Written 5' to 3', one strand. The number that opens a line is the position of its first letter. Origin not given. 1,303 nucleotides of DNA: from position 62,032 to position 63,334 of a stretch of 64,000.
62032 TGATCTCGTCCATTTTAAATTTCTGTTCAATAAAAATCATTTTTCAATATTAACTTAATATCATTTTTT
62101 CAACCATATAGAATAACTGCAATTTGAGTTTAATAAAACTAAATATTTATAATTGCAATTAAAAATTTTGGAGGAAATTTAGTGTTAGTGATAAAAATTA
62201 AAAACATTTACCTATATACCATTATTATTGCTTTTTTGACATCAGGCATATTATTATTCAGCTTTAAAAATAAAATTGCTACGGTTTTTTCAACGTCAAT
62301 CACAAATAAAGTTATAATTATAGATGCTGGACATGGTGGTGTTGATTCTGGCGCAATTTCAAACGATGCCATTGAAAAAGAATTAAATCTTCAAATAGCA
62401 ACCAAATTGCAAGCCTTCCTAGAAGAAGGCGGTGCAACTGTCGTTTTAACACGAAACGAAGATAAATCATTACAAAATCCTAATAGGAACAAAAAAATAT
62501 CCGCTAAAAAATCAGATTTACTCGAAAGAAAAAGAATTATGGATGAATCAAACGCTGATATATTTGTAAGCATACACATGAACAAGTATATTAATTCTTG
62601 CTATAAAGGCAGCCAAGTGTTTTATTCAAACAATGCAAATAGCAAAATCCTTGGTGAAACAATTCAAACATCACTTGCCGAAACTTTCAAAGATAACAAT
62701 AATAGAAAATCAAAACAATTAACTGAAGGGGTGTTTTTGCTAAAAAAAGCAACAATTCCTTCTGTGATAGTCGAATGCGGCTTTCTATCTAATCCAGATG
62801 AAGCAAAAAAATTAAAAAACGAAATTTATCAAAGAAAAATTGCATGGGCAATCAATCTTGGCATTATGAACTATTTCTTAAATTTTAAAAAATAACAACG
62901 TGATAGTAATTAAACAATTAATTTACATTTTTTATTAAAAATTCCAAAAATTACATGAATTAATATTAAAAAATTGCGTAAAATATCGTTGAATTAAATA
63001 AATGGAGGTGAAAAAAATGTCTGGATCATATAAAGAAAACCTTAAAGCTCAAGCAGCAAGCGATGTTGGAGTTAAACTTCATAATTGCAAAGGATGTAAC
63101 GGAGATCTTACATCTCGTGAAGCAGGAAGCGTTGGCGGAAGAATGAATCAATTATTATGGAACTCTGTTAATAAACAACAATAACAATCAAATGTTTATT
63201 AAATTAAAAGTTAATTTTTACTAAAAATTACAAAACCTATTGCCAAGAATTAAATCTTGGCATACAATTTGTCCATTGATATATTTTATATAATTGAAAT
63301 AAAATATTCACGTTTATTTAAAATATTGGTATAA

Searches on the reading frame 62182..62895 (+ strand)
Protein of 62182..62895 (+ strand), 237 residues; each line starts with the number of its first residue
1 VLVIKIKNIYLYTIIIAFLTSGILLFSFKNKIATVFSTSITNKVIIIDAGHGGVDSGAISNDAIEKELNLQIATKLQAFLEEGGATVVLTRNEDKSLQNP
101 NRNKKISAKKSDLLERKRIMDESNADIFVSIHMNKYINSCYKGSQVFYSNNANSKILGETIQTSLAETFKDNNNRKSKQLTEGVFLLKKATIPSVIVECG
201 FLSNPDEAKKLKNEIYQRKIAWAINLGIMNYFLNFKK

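Call 31: search_protein_families(library=pfam, proteins=[window:62182-62895:+], max_evalue=0.0001)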
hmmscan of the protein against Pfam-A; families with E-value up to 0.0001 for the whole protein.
window:62182-62895:+ (237 aa): 1 family
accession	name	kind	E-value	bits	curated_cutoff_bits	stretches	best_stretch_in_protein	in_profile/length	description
PF01520.23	Amidase_3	-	1.7e-47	162.2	27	1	45-229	1-173/174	N-acetylmuramoyl-L-alanine amidase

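Call 87: search_protein_families(library=ncbifam, proteins=[window:62182-62895:+], max_evalue=0.00001)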
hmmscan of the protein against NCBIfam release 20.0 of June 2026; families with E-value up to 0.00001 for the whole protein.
window:62182-62895:+ (237 aa): 6 families
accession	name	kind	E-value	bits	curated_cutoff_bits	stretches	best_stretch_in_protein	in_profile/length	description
TIGR02883.1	spore_cwlD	equivalog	2.9e-63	213.4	221.55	1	43-231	1-189/189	N-acetylmuramoyl-L-alanine amidase CwlD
NF007652.1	PRK10319.1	equivalog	7.3e-27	94.4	400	2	38-151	53-154/291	N-acetylmuramoyl-L-alanine amidase AmiA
NF038267.1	amidase_AmiC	exception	6.2e-24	84.4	700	2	44-148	188-280/407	N-acetylmuramoyl-L-alanine amidase AmiC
NF007751.0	PRK10431.1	equivalog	2.1e-20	72.7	532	2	186-234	370-418/445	N-acetylmuramoyl-L-alanine amidase AmiB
NF038140.1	amidase_Rv3717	exception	2.4e-11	43.5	335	1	65-232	67-231/233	Rv3717 family N-acetylmuramoyl-L-alanine amidase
NF050040.1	horm_taper_TftA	equivalog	1.1e-09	37.5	500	1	121-230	70-182/450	hormogonium tapered terminus morphoprotein TftA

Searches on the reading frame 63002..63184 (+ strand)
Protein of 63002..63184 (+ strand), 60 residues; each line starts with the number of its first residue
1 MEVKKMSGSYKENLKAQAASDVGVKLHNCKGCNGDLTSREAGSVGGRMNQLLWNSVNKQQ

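Call 63: search_protein_families(library=pfam, proteins=[window:63002-63184:+], max_evalue=0.5)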
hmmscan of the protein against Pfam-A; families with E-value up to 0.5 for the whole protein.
window:63002-63184:+ (60 aa): 1 family
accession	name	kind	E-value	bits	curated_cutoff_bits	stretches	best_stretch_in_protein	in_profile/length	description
PF00269.25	SASP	-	1.7e-09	37.9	22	1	12-48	13-47/59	Small, acid-soluble spore proteins, alpha/beta type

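Call 87: search_protein_families(library=ncbifam, proteins=[window:63002-63184:+], max_evalue=0.00001)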
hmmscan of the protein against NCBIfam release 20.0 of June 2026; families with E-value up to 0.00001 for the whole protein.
window:63002-63184:+ (60 aa): 0 families
